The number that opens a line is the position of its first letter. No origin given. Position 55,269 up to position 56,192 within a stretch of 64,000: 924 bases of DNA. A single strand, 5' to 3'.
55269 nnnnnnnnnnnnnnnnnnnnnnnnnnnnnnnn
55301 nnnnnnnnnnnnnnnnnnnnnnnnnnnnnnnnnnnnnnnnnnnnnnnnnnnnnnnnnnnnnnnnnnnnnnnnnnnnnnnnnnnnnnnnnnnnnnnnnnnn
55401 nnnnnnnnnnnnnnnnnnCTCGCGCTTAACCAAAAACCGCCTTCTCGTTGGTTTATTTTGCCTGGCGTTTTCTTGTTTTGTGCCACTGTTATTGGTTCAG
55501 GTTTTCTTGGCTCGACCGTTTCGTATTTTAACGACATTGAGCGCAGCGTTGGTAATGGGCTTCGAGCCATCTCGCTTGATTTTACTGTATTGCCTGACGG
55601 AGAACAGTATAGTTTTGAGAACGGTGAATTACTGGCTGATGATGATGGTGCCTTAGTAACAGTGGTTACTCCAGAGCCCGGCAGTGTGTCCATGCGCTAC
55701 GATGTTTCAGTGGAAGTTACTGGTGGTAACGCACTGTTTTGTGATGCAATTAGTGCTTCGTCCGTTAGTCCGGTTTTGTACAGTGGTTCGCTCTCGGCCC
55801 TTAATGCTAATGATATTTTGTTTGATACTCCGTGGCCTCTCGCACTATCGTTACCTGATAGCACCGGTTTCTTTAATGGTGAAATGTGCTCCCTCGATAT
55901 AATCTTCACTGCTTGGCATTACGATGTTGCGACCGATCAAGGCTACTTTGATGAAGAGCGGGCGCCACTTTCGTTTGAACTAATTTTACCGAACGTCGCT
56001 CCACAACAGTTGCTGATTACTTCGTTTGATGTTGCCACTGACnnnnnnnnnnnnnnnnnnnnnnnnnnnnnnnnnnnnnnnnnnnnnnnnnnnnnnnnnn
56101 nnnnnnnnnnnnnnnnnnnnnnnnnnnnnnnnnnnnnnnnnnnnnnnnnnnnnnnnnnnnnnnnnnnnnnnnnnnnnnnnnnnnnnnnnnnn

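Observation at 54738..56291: Signal peptidase fused in one ORF to a further TasA-like substrate domain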

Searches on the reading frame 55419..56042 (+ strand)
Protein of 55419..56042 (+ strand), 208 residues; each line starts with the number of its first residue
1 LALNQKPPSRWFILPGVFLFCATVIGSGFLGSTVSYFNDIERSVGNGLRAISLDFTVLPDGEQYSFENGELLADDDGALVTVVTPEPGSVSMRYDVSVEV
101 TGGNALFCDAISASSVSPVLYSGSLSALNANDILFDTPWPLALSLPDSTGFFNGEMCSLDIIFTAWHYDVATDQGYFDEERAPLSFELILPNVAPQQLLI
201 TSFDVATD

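Call 6: find_homologous_proteins(query=window:55419-56042:+, max_evalue=0.01)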
Query seq(208 aa) (208 aa): 2 proteins with E <= 0.01 among 348 candidates.
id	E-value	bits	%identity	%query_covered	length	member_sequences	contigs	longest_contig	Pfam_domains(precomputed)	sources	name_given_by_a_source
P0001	2.3e-57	212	57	86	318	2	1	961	-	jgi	-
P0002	5.7e-38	149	46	88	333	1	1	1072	-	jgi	jgi:hypothetical protein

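Call 17: search_solved_structures(query=A2, max_evalue=10)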
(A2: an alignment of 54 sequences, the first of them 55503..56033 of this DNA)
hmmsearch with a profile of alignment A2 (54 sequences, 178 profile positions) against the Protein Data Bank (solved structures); distinct sequences matched with E-value up to 10: 1.
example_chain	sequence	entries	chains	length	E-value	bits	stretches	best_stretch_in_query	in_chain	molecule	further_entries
9v1i_lb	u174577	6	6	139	0.98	12.3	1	50-100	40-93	60S ribosomal protein L27, putative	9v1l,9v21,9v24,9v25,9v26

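Call 23: predict_structure(alignment_id=A2)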
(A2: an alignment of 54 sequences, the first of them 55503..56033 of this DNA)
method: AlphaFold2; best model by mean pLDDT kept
length: 177 residues; sequences in the alignment: 54
mean_pLDDT: 87.7   pTM: 0.78
mean pLDDT of the five models: 87.7, 86.8, 86.6, 85.6, 83.0
residues with pLDDT >= 90: 119; 70-90: 36; 50-70: 16; < 50: 6
segments of 3 or more residues with pLDDT < 50: none
pLDDT, mean of each block of 10 residues (from residue 1): 50 52 87 95 87 96 95 98 97 98 97 95 95 95 83 98 83 74
secondary structure, 60 per line:
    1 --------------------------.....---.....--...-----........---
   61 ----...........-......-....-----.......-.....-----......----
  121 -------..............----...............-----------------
elements in order: E27-31 E35-39 E42-44 E50-57 E65-75 H77-82 E84-87 E93-96 E101-105 E111-116 E128-141 E146-160

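Call 26: fold_search(model_id=the predicted structure, library=pdb)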
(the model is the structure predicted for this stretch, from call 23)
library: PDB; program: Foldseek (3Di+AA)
matches with E <= 10: 747; with E <= 0.001: 0
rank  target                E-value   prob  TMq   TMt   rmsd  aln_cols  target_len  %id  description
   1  2l7q_MODEL_1_A        2.4e-03  1.00  0.39  0.51   8.4       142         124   10  Solution NMR structure of conjugate transposon protein BVU_1572(27-141) from Bacteroides Vulgatus, Northeast S (released 2010-12-29)
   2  4ph8_A                5.3e-03  1.00  0.42  0.48   9.6       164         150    9  Crystal structure of AggA, the major subunit of aggregative adherence fimbriae type I (AAF/I) from the Escherichia col (released 2014-10-01)
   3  7u1s_A                1.1e-02  0.80  0.28  0.17  10.5       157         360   13  Cryo-EM structure of the pancreatic ATP-sensitive potassium channel bound to ATP and repaglinide with SUR1-out conform (released 2022-08-31)
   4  4lba_B                1.1e-02  1.00  0.39  0.58   5.6       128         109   11  Crystal structure of a conjugative transposon lipoprotein (BACEGG_03088) from Bacteroides eggerthii DSM 20697 at 1.70  (released 2013-08-07)
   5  4hji_B                1.1e-02  0.99  0.39  0.43   6.4       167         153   11  Structure of the CooA pilin subunit from enterotoxigenic Escherichia coli (released 2012-12-19)
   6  7mit_A                1.3e-02  0.87  0.31  0.18  10.9       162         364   13  Vascular KATP channel: Kir6.1 SUR2B propeller-like conformation 1 (released 2021-10-13)
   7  3syp                  1.4e-02  0.69  0.27  0.19  11.6       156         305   13  Crystal structure of the G protein-gated inward rectifier K+ channel GIRK2 (Kir3.2) R201A mutant (released 2011-10-12)
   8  3f84_B                1.7e-02  0.99  0.41  0.27   6.7       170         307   10  Structure of fusion complex of major pilin CfaB and major pilin CfaB of CFA/I pilus from ETEC E. coli (released 2009-08-11)
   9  9nmt_A                1.7e-02  0.75  0.29  0.20  11.4       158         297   17  ML418 bound inwardly rectifying potassium channel Kir7.1 R162Q mutant (released 2026-01-28)
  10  7mit_B                1.8e-02  0.63  0.26  0.17  11.3       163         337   15  Vascular KATP channel: Kir6.1 SUR2B propeller-like conformation 1 (released 2021-10-13)
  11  5wua_A                1.8e-02  0.60  0.25  0.17  11.3       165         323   15  Structure of a Pancreatic ATP-sensitive Potassium Channel (released 2017-01-25)
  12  4f8l                  1.9e-02  0.90  0.34  0.40   8.9       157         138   10  X-ray structure of PsaA from Yersinia pestis, in complex with galactose and AEBSF (released 2013-05-22)
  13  1u4e                  1.9e-02  0.69  0.28  0.26  11.9       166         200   14  Crystal Structure of Cytoplasmic Domains of GIRK1 channel (released 2005-03-08)
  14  7uaa_A                2.1e-02  0.51  0.23  0.16  11.6       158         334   13  CryoEM structure of the pancreatic ATP-sensitive potassium channel in the ATP-bound state with Kir6.2-CTD in the up co (released 2022-08-31)
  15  3atf                  2.3e-02  0.54  0.24  0.23  11.4       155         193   14  Crystal Structure of the Kir3.2 Cytoplasmic Domain (Na+-free crystal soaked in 200 mM Cesium chloride) (released 2011-10-19)
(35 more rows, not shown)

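Call 36: search_protein_representatives(alignment_id=A2)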
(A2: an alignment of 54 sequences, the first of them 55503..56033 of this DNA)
Query: 54 sequences, 178 profile positions. Proteins with E-value up to 0.001 (for the whole library): 1255; up to 1e-10: 610; up to 1e-30: 116. The best 150 are listed.
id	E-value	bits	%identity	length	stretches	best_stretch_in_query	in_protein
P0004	1.8e-67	242.8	-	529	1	1-170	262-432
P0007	8.3e-64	230.8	-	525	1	1-172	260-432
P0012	3.9e-61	222.2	-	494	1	1-175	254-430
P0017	6.4e-61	221.4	-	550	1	2-171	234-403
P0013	9.2e-61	220.9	-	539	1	1-169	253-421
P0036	5.1e-60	218.5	-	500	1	1-171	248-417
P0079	6.9e-60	218.1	-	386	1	2-173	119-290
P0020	2.6e-58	212.9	-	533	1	2-172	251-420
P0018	3.1e-58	212.7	-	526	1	1-171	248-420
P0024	5.6e-58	211.9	-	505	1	1-171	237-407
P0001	2.7e-57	209.6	-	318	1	1-166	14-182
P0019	7.0e-57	208.3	-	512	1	2-173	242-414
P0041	3.4e-55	202.8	-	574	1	1-172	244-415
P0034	5.0e-55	202.3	-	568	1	1-172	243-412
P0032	1.0e-54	201.2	-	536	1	2-171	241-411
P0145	2.5e-39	151.1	-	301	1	2-167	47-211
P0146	3.4e-39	150.7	-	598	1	2-161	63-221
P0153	3.1e-36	141.0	-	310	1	4-161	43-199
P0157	9.6e-36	139.4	-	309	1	2-169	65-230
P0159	5.0e-35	137.1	-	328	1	2-171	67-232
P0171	7.7e-34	133.2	-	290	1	3-171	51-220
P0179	1.7e-33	132.1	-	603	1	2-158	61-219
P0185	8.4e-33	129.9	-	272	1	2-166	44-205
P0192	5.1e-32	127.3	-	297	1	3-169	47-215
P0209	9.5e-30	119.9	-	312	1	2-169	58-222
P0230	1.8e-27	112.5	-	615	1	2-158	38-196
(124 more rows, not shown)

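Call 39: find_encoding_contigs(protein=P0153, flank=6000, max_places=2)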
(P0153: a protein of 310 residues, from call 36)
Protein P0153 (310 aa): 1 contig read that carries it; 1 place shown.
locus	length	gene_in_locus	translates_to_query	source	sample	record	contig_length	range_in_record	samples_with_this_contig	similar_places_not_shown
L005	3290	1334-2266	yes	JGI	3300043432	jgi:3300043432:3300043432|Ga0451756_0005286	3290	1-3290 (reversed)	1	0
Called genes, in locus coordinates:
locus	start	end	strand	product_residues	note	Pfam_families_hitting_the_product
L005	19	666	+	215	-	-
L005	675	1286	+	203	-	-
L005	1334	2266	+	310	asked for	-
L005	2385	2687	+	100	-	-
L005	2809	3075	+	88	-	-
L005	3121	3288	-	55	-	?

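Call 40: search_protein_families(library=ncbifam, proteins=[L005:19-663:+, L005:675-1283:+, L005:1334-2263:+, L005:2385-2684:+], max_evalue=0.1)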
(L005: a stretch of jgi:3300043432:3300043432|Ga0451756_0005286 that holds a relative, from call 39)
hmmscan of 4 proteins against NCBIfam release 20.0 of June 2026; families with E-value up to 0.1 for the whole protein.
L005:19-663:+ (215 aa): 1 family
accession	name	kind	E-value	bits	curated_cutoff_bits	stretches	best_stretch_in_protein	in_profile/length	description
TIGR04362.1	choice_anch_C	subfamily_domain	1e-10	42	120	1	110-207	58-157/157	choice-of-anchor C family protein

L005:675-1283:+ (203 aa): 3 families
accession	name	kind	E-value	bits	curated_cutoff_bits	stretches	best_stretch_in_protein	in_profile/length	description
NF046067.1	SigPepSipWBacil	equivalog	1.1e-32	113.1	190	1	34-176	38-182/189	signal peptidase I SipW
TIGR02228.1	sigpep_I_arch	equivalog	7.5e-31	107.1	51.85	1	6-156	5-155/158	signal peptidase I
TIGR02227.1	sigpep_I_bact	equivalog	1e-06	28.7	47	1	22-90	8-80/162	signal peptidase I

L005:1334-2263:+ (310 aa): 0 families

L005:2385-2684:+ (100 aa): 0 families

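Call 41: find_encoding_contigs(protein=P0185, flank=7000, max_places=1)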
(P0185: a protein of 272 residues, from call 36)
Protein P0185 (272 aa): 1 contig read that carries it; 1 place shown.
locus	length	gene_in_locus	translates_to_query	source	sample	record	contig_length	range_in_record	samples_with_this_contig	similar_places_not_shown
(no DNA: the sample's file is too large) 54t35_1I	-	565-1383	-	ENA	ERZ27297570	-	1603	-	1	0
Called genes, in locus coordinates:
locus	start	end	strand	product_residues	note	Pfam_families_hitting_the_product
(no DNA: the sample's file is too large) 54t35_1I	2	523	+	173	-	?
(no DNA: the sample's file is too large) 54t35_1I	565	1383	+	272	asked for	-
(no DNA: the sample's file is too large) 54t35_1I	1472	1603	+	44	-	?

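Call 42: find_encoding_contigs(protein=P0209, flank=7000, max_places=1)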
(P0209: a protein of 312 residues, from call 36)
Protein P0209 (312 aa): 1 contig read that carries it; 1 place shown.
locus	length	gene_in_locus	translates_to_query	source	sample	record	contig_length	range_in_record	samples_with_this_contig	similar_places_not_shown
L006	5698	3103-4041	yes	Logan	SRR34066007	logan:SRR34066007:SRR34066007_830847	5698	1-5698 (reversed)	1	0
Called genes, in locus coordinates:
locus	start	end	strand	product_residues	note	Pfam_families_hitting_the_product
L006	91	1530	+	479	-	PF12389:Peptidase_M73 (weak), PF19403:SpaA_2 (weak)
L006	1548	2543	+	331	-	-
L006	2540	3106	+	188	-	-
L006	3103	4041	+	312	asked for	-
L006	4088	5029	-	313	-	PF02899:Phage_int_SAM_1, PF13495:Phage_int_SAM_4 (faint), PF00589:Phage_integrase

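Call 43: search_protein_families(library=pfam, proteins=[P0153, P0209, P0146, P0179, P0230, P0171, L006:2540-3103:+, L006:1548-2540:+], max_evalue=0.1)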
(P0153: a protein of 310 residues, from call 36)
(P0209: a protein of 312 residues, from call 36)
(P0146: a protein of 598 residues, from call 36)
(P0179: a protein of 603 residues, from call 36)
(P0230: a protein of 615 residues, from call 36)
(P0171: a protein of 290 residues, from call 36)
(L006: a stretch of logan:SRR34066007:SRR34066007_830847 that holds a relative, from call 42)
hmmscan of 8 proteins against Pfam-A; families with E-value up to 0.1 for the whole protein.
P0153 (310 aa): 0 families

P0209 (312 aa): 1 family
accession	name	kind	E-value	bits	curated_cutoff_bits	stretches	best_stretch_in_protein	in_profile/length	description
PF12389.13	Peptidase_M73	-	0.0014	19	22.5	1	54-86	17-48/196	Camelysin metallo-endopeptidase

P0146 (598 aa): 1 family
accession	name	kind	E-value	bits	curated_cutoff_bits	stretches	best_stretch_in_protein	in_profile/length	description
PF00932.25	LTD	-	1.1e-16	61.6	34.3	1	223-335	7-108/109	Lamin Tail Domain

P0179 (603 aa): 1 family
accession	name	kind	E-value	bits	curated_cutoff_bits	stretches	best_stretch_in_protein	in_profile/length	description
PF00932.25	LTD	-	1.4e-05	25.9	34.3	1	223-272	8-43/109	Lamin Tail Domain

P0230 (615 aa): 1 family
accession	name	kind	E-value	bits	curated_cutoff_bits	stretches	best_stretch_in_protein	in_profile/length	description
PF00932.25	LTD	-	2.6e-14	54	34.3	1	200-315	8-107/109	Lamin Tail Domain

P0171 (290 aa): 1 family
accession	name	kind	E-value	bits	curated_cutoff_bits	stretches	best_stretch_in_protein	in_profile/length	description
PF12389.13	Peptidase_M73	-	0.088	13.1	22.5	0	36-78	7-48/196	Camelysin metallo-endopeptidase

L006:2540-3103:+ (188 aa): 2 families
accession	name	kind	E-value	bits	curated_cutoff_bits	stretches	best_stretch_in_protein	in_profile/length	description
PF00717.28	Peptidase_S24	-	0.0014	18.8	23.3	1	39-71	40-72/116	Peptidase S24-like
PF10502.14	Peptidase_S26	-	0.002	18.6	22.9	1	13-86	5-79/168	Signal peptidase, peptidase S26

L006:1548-2540:+ (331 aa): 0 families

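Call 44: list_cluster_members(proteins=[P0145, P0153, P0157, P0159, P0171, P0192, P0209, P0146, P0179, P0230])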
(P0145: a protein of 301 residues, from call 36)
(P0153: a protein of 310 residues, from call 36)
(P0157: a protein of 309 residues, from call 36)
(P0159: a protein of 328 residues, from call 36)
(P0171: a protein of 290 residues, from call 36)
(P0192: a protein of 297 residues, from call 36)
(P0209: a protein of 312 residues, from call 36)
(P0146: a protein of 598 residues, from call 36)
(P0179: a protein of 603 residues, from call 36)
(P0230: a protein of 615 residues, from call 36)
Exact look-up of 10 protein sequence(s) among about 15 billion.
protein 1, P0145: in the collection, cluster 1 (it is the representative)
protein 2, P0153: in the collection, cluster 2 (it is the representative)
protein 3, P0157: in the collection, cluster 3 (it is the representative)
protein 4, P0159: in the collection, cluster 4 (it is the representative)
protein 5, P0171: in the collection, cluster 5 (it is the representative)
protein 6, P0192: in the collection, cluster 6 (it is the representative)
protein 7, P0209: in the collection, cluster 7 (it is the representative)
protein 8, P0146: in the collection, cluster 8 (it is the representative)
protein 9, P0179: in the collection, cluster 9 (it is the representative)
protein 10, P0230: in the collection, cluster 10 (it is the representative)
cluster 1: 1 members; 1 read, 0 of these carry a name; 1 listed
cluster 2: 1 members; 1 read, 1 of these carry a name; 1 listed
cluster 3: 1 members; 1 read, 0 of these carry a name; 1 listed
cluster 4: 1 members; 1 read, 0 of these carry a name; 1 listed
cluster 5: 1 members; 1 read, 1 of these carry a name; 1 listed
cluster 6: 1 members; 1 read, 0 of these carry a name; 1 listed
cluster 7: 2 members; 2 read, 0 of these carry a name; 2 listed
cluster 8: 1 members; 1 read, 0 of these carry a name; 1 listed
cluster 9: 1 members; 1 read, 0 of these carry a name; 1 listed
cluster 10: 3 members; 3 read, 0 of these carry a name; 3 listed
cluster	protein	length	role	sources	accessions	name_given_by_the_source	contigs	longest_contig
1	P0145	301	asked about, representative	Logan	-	-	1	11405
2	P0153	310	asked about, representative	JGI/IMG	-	hypothetical protein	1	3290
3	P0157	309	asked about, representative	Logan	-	-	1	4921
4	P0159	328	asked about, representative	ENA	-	-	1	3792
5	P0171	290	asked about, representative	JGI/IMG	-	predicted ribosomally synthesized peptide with SipW-like signal peptide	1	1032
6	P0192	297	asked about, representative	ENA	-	-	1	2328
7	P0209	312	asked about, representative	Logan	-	-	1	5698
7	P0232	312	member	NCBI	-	-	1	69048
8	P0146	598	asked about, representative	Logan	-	-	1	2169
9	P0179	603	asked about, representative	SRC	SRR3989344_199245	-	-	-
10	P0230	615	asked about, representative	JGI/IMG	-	-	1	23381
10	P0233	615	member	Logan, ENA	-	-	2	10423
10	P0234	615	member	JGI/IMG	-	-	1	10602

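Call 76: search_protein_families(library=ncbifam, proteins=[P0209, P0171, P0153], max_evalue=10)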
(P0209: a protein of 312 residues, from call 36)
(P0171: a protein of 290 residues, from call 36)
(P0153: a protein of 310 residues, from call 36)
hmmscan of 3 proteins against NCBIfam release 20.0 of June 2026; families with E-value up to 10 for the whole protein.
P0209 (312 aa): 1 family
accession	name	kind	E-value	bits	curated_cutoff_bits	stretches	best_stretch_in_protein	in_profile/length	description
TIGR04088.1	cognate_SipW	domain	0.0006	19.9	19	1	54-79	8-32/34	SipW-dependent-type signal peptide-containing protein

P0171 (290 aa): 1 family
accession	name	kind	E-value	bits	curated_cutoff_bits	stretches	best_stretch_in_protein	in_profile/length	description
TIGR04088.1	cognate_SipW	domain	0.0021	18.2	19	1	50-72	12-33/34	SipW-dependent-type signal peptide-containing protein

P0153 (310 aa): 1 family
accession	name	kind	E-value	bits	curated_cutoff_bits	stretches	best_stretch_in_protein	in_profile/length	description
NF011524.0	PRK14963.1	equivalog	2.5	7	601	1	191-306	483-593/647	DNA polymerase III subunits gamma and tau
